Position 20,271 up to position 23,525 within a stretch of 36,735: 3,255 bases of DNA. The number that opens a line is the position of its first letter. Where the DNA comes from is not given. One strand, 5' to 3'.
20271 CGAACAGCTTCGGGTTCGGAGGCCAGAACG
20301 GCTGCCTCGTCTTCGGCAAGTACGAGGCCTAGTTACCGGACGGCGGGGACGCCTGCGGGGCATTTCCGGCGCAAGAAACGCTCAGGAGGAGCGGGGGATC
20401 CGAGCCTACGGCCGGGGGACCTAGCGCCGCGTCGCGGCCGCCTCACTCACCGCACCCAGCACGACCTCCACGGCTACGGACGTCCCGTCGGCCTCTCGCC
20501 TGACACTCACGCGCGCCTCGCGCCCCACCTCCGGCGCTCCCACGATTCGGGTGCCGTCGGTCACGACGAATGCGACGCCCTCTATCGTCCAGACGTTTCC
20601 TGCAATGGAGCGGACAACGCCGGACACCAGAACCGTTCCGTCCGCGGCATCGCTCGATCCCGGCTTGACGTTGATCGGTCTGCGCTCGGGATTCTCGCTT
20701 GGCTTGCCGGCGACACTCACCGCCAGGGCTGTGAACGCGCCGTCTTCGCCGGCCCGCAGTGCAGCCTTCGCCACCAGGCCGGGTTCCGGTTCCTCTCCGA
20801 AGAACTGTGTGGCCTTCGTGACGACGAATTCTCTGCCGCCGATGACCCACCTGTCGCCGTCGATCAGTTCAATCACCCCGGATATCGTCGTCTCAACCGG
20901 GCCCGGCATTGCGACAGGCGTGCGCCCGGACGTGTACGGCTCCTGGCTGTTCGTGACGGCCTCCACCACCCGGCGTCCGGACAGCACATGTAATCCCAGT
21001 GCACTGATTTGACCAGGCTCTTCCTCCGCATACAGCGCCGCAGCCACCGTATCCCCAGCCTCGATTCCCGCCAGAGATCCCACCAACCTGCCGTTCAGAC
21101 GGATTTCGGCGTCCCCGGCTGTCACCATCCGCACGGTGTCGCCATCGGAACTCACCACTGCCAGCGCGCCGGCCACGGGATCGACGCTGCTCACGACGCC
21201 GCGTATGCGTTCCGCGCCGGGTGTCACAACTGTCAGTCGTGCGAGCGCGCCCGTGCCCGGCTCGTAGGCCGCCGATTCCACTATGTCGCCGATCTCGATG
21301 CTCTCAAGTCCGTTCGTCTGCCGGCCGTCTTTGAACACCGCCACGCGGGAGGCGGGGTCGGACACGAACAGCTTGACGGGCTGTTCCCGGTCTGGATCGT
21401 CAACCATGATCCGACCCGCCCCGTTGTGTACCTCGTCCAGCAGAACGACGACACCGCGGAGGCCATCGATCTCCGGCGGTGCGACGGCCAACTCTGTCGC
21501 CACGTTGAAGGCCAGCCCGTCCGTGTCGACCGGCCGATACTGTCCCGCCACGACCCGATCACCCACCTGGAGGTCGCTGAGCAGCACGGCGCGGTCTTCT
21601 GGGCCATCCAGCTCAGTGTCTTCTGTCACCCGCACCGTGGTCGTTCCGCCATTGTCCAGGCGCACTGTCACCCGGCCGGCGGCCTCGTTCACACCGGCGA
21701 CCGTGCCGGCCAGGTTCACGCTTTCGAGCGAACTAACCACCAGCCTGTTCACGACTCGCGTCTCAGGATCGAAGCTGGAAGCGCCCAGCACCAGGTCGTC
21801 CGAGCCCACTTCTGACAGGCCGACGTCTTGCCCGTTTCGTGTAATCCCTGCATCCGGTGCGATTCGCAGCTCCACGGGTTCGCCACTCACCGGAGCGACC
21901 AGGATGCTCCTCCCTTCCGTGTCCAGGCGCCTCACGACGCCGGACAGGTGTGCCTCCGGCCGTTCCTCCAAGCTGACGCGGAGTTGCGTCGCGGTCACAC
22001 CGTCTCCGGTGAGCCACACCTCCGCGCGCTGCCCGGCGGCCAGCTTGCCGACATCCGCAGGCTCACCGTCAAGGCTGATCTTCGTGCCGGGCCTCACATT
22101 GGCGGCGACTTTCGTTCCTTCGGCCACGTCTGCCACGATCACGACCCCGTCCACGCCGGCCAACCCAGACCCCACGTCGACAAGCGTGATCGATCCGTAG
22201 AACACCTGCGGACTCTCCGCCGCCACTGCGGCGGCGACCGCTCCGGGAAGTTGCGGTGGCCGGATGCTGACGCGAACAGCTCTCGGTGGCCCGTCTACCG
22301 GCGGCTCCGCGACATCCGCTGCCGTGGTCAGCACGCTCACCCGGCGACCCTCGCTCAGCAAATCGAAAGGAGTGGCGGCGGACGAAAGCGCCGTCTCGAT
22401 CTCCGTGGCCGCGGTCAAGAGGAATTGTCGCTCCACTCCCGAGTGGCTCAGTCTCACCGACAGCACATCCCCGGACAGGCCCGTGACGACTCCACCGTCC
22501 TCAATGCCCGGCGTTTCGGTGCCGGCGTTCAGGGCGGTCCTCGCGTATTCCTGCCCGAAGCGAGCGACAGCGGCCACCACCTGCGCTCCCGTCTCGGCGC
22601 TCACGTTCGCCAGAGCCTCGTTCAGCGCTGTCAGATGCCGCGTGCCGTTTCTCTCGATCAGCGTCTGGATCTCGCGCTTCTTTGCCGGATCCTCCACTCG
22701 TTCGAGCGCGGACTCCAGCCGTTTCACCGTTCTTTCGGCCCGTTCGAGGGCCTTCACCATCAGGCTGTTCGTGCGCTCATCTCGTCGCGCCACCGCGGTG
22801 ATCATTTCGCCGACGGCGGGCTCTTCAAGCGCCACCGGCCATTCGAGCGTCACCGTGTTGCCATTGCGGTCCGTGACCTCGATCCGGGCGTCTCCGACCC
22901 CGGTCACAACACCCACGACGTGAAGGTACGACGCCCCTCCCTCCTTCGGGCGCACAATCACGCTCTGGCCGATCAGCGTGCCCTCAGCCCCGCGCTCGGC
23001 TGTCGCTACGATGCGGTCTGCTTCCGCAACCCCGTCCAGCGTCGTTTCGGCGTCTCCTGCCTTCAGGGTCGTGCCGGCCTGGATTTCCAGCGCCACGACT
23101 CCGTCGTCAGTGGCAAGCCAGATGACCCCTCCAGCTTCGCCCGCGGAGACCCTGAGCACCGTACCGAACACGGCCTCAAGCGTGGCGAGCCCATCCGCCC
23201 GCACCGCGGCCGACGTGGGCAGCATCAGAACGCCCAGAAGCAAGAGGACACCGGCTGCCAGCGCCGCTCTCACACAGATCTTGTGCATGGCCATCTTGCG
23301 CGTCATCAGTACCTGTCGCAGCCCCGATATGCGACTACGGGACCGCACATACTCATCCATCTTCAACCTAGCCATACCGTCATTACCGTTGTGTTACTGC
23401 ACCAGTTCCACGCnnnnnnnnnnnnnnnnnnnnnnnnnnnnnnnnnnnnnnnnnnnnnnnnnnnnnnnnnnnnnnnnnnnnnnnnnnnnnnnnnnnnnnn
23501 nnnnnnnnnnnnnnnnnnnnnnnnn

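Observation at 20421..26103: Co-oriented module: OmpR-type regulator, sensor-less kinase, PT-rich lipoprotein and 984-aa DUF5666-like repeat protein (candidate undescribed envelope system)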

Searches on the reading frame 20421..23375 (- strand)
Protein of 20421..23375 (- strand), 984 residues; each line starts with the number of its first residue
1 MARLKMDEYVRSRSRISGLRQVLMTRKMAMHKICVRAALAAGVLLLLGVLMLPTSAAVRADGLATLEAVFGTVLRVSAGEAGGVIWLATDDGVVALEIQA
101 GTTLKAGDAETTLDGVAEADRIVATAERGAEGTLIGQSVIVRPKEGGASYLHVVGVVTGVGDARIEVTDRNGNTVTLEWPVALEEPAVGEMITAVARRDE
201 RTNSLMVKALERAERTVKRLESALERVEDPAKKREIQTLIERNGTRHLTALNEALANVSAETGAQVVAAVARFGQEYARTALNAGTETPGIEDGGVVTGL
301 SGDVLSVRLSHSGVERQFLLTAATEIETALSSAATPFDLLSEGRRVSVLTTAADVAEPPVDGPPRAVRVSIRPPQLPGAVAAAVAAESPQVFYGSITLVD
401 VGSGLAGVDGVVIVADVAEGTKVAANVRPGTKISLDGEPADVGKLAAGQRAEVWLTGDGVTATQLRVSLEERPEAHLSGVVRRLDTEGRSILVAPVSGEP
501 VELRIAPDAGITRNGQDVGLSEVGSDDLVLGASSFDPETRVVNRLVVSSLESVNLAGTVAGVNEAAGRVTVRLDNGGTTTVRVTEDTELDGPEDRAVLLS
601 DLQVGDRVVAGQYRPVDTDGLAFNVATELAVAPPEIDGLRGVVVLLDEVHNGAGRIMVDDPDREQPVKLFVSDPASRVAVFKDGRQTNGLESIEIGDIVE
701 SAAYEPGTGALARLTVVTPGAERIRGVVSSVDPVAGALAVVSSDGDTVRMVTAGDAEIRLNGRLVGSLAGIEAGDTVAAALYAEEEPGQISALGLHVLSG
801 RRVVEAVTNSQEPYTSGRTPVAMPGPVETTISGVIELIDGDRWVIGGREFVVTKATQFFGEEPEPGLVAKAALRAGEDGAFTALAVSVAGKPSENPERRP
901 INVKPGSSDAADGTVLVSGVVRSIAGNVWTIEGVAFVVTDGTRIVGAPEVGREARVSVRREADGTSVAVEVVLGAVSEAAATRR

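Call 3: search_protein_families(library=pfam, proteins=[window:20421-23375:-], max_evalue=1)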
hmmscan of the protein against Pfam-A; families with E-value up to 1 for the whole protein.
window:20421-23375:- (984 aa): 3 families
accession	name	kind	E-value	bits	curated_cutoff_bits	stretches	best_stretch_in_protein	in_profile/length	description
PF18914.6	DUF5666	-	7.4e-14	52.2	27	3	919-971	2-59/60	Domain of unknown function (DUF5666)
PF10428.14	SOG2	-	0.27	11.1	26.9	1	192-238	45-91/475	RAM signalling pathway protein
PF24315.1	DUF7489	-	0.98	9.7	27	0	568-609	26-56/65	Domain of unknown function (DUF7489)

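Call 4: search_protein_families(library=ncbifam, proteins=[window:20421-23375:-], max_evalue=1)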
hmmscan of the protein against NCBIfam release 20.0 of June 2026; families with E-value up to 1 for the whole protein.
window:20421-23375:- (984 aa): 3 families
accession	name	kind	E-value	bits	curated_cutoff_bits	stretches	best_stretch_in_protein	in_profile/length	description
NF001527.0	PRK00364.1-2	subfamily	0.051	13.8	120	0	378-438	24-80/96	co-chaperone GroES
NF001530.0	PRK00364.1-6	equivalog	0.11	12.4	136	0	383-438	37-88/104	co-chaperone GroES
NF001529.0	PRK00364.1-5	subfamily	0.94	9.7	133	0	397-438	39-80/95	co-chaperone GroES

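Call 8: find_homologous_proteins(query=window:20421-23375:-, max_evalue=0.00001)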
Query window:20421-23375:- (984 aa): 4 proteins with E <= 0.00001 among 8000 candidates.
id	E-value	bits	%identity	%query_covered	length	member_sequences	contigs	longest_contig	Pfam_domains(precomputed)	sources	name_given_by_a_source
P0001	0.0e+0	2029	100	99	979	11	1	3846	PF18914.7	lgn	-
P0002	0.0e+0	1023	58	94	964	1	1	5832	PF18914.7,PF11604.16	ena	-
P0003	3.9e-259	881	53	66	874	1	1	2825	PF18914.7,PF11604.16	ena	-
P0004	7.4e-18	82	26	68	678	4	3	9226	-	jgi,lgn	jgi:hypothetical protein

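Call 9: find_encoding_contigs(protein=P0002, flank=10000)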
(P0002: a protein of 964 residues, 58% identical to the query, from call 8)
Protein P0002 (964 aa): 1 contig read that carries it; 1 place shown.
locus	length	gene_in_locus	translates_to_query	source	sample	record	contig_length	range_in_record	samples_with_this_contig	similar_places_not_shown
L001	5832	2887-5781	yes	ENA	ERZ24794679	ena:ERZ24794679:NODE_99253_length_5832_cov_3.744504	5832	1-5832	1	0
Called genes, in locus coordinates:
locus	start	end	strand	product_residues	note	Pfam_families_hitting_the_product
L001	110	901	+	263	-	PF00072:Response_reg (weak)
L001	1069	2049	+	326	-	PF13581:HATPase_c_2 (weak), PF02518:HATPase_c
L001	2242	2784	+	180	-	PF09136:Glucodextran_B (weak)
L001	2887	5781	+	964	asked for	PF11604:CusF_Ec (faint), PF18914:DUF5666 (faint)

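Call 10: find_encoding_contigs(protein=P0004, flank=10000)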
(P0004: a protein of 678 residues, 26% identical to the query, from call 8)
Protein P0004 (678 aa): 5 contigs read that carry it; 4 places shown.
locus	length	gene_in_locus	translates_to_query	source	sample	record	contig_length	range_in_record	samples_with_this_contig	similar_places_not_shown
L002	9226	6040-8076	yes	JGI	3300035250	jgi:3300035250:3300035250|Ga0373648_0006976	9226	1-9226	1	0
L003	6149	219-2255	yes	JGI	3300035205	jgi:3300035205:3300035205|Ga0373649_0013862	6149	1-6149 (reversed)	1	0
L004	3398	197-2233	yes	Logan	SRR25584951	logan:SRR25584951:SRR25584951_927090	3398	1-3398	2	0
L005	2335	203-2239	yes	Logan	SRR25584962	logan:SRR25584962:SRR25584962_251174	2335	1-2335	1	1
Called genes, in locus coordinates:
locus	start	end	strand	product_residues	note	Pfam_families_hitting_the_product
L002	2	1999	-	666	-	?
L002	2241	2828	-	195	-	PF00293:NUDIX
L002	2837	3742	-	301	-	PF07728:AAA_5, PF08406:CbbQ_C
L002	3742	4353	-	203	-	PF01121:CoaE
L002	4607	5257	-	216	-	PF00583:Acetyltransf_1, PF13508:Acetyltransf_7, PF13673:Acetyltransf_10, PF08445:FR47 (weak)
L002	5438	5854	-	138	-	-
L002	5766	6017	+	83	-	PF09136:Glucodextran_B (weak)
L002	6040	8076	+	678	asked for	-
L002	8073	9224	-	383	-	?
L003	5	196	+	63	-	-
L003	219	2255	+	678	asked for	-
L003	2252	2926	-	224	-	PF27218:MJ0043_C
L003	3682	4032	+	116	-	PF00166:Cpn10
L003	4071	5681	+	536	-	PF00118:Cpn60_TCP1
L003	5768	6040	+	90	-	-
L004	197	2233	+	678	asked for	-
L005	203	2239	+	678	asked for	-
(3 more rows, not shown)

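Call 11: find_encoding_contigs(protein=P0003, flank=10000)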
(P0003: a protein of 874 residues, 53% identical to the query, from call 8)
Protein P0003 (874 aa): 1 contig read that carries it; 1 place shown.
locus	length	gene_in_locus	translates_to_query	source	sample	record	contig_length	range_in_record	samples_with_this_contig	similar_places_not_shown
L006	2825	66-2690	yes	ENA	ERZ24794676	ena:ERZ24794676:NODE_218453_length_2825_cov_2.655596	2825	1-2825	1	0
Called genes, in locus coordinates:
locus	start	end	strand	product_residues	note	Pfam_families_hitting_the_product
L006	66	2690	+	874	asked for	PF11604:CusF_Ec (faint), PF18914:DUF5666 (faint)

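Call 15: find_related_loci(query=A1, collection=genome_contigs, flank=10000)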
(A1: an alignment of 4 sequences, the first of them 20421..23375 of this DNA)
Query A1 (984 aa) in genome_contigs; peptide patterns used: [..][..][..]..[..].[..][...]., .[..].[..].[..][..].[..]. (x = any residue, [..] = any of these).
74 stretches matched a pattern; 5 encode a relative of the query (tblastn E <= 1e-3); 5 distinct loci.
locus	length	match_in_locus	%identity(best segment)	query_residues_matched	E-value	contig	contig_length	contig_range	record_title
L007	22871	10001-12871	35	60-971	6e-124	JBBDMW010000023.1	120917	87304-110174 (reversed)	MAG: Dehalococcoidia bacterium isolate LejiaB_60_20 Lejia_B_205_length_120917_cov_12, whole genome shotgun sequence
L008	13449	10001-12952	34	50-973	1e-120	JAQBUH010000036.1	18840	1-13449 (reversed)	MAG: Chloroflexota bacterium isolate casp150-mb.142 NODE_7693_length_18840_cov_0.184782, whole genome shotgun sequence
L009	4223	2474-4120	34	53-564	1e-67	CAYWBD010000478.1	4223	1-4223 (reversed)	MAG TPA_asm: uncultured Thermoflexus sp. isolate binchicken_co165_432 genome assembly, contig: k141_723260, whole genome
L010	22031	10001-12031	28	27-716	6e-26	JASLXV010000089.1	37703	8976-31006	MAG: Dehalococcoidia bacterium isolate ETNP2_MAG_30 c_000001611244, whole genome shotgun sequence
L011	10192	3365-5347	27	52-716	1e-24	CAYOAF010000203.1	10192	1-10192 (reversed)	MAG TPA_asm: uncultured Dehalococcoidia bacterium isolate SRP260945_co2_452 genome assembly, contig: k141_4337602, whole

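Call 17: find_homologous_proteins(query=A1, max_evalue=0.00001)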
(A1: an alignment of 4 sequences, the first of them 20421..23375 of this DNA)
Query A1 (4 sequences) (984 aa, profile of the alignment): 4 proteins with E <= 0.00001 among 8000 candidates.
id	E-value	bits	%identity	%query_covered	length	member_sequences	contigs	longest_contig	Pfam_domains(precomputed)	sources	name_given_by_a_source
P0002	0.0e+0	1722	58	94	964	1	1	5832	PF18914.7,PF11604.16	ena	-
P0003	0.0e+0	1616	53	66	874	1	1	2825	PF18914.7,PF11604.16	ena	-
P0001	0.0e+0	1603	100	99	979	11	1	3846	PF18914.7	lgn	-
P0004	2.7e-248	845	26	68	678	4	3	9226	-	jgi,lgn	jgi:hypothetical protein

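Call 18: search_solved_structures(query=window:20421-23375:-, max_evalue=1)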
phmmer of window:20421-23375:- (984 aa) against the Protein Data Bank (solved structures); distinct sequences matched with E-value up to 1: 2.
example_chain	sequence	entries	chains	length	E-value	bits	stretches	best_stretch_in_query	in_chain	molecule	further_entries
8wux_a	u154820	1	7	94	0.15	13.2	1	378-439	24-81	Co-chaperonin GroES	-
8wuw_a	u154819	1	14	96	0.16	13.1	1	378-439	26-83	Co-chaperonin GroES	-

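Call 24: search_protein_families(library=pfam, proteins=[L010:2979-6239:-, L010:8595-9245:-, L010:9442-9987:+, L010:9989-12037:+, L010:12034-12600:-, L010:12604-13329:-, L010:16383-17867:+, L010:17876-18634:-, L007:9090-9749:+, L007:9749-13357:+], max_evalue=0.01)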
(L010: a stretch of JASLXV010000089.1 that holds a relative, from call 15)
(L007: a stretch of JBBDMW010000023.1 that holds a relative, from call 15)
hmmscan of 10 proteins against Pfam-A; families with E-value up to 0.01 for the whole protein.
L010:2979-6239:- (1086 aa): 2 families
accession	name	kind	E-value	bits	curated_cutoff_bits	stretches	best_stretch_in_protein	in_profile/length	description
PF13519.12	VWA_2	-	1.9e-06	28.9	27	1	915-1007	21-106/107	von Willebrand factor type A domain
PF00092.34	VWA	-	5.2e-06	27.2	23.8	1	925-1062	27-154/174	von Willebrand factor type A domain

L010:8595-9245:- (216 aa): 7 families
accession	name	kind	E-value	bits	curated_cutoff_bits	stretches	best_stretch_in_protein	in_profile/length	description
PF00583.31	Acetyltransf_1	-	1.3e-13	51.7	20.7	1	90-164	43-116/116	Acetyltransferase (GNAT) family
PF13673.13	Acetyltransf_10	-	3.1e-11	43.8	23.6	1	92-169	39-112/128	Acetyltransferase (GNAT) domain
PF13508.13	Acetyltransf_7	-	6.5e-11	42.9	27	1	95-166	14-84/84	Acetyltransferase (GNAT) domain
PF08445.16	FR47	-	6.7e-05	23.2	22.1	1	106-167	20-80/86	FR47-like protein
PF13527.13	Acetyltransf_9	-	8.3e-05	23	25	1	108-166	73-126/127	Acetyltransferase (GNAT) domain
PF14542.12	Acetyltransf_CG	-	0.0013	19.3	30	1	102-145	19-62/80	GCN5-related N-acetyl-transferase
PF12568.14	PanZ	-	0.0094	15.9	22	0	95-138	49-92/128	Acetyltransferase (GNAT) domain, PanZ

L010:9442-9987:+ (181 aa): 1 family
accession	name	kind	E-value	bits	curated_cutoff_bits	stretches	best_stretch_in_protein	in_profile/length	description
PF09136.16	Glucodextran_B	-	6.1e-07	29.7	27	1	101-177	3-79/83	Glucodextranase, domain B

L010:9989-12037:+ (682 aa): 2 families
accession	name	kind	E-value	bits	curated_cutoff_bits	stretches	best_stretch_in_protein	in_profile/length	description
PF11604.15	CusF_Ec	-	0.0013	19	27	0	269-288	2-21/72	Copper binding periplasmic protein CusF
PF23874.1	Phage_Hfq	-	0.0079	16.8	24.2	0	267-310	32-77/98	Hfq-like protein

L010:12034-12600:- (188 aa): 0 families

L010:12604-13329:- (241 aa): 0 families

L010:16383-17867:+ (494 aa): 10 families
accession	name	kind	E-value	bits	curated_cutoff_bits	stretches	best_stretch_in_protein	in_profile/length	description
PF00890.30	FAD_binding_2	-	4.4e-40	138.6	20.4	1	10-469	1-407/414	FAD binding domain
PF01266.30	DAO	-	1.8e-11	44.6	27.9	1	10-217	1-205/353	FAD dependent oxidoreductase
PF12831.13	FAD_oxidored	-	1.9e-09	37.8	27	1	10-211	1-141/416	FAD dependent oxidoreductase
PF03486.20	HI0933_like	-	5.4e-08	33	50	1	10-41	2-33/244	HI0933-like protein Rossmann domain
PF07992.20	Pyr_redox_2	-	3.2e-06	27.2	26.1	1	9-42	1-31/291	Pyridine nucleotide-disulphide oxidoreductase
PF13450.12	NAD_binding_8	-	0.00032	21.4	21.9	1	13-42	1-30/68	NAD(P)-binding Rossmann-like domain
PF01946.23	Thi4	-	0.0014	18.3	26.2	0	9-56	18-64/235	Thi4 family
PF01494.25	FAD_binding_3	-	0.0041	16.8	22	0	9-41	2-34/349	FAD binding domain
PF00070.33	Pyr_redox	-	0.0048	17.8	22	0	11-41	2-32/82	Pyridine nucleotide-disulphide oxidoreductase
PF01134.28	GIDA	-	0.0099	15.4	22.1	0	10-37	1-28/391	Glucose inhibited division protein A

L010:17876-18634:- (252 aa): 3 families
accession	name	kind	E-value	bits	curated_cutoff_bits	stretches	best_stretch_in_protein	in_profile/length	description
PF12697.13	Abhydrolase_6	-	4e-21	77.1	26.3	1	5-246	2-216/217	Alpha/beta hydrolase family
PF00561.26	Abhydrolase_1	-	5.5e-12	46.3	25.8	1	5-237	4-241/245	alpha/beta hydrolase fold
PF12146.15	Hydrolase_4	-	0.00041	20.2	27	0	43-122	34-117/239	Serine aminopeptidase, S33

L007:9090-9749:+ (219 aa): 1 family
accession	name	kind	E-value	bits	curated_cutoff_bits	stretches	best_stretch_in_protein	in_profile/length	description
PF09136.16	Glucodextran_B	-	5.7e-09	36.2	27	1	147-211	13-79/83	Glucodextranase, domain B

L007:9749-13357:+ (1202 aa): 2 families
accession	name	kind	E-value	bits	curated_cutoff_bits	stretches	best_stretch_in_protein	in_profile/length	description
PF18914.6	DUF5666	-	2.5e-05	24.9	27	1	897-950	2-59/60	Domain of unknown function (DUF5666)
PF12969.12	DUF3857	-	0.0031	18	24.6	0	696-761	41-105/170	Domain of Unknown Function with PDB structure (DUF3857)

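Call 37: predict_structure(alignment_id=A1)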
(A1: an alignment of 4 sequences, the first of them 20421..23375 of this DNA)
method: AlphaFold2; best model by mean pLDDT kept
length: 984 residues; sequences in the alignment: 4
mean_pLDDT: 59.3   pTM: 0.28
mean pLDDT of the five models: 59.3, 52.4, 51.8, 45.3, 44.7
residues with pLDDT >= 90: 1; 70-90: 347; 50-70: 346; < 50: 290
segments of 3 or more residues with pLDDT < 50: 1-66, 90-92, 145-148, 285-391, 401-409, 415-422, 456-474, 593-595, 617-622, 648-653, 673-676, 706-708, 801-826, 908-910, 977-984
pLDDT, mean of each block of 10 residues (from residue 1): 25 27 28 36 37 24 46 64 65 68 66 68 66 67 51 73 77 74 70 70 69 71 67 64 62 58 56 61 48 37 41 39 33 27 28 25 29 27 28 52 42 44 50 54 56 46 25 56 82 68 85 77 75 75 77 67 71 64 70 57 68 54 63 61 62 59 58 56 65 71 59 69 63 78 63 69 71 67 58 66 29 26 46 83 80 83 85 71 85 64 68 77 86 83 80 83 78 61 31
secondary structure, 60 per line:
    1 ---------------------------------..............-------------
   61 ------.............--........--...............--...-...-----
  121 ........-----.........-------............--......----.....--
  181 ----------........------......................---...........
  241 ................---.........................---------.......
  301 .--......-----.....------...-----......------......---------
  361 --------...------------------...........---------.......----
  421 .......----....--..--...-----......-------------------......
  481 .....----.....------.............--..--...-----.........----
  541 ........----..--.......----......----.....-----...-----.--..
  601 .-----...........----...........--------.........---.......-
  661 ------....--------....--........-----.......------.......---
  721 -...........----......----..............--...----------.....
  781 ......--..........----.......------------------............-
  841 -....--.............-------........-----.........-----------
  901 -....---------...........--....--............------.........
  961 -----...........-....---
elements in order (helices of 4 or more, strands of 3 or more residues): H34-47 E67-79 E82-89 E92-106 E109-111 E121-128 E134-142 E150-161 E164-169 E174-178 E191-198 E205-212 H213-226 H230-256 H260-284 E294-301 E304-309 E315-319 E326-328 E334-339 E346-351 E369-371 E390-400 E410-416 E421-427 E432-435 E450-455 E475-485 E490-494 E501-513 E528-536 E541-548 E557-563 E568-573 E578-582 E588-590 E607-617 E622-632 E641-649 E653-659 E667-670 E679-682 E685-688 H689-692 E698-704 E711-717 E722-732 E737-742 E747-760 E763-765 E776-786 E789-798 H803-809 E828-839 E842-845 E848-860 E868-875 E881-889 E902-905 E915-925 E928-931 E934-945 E952-960 E966-976 H978-981
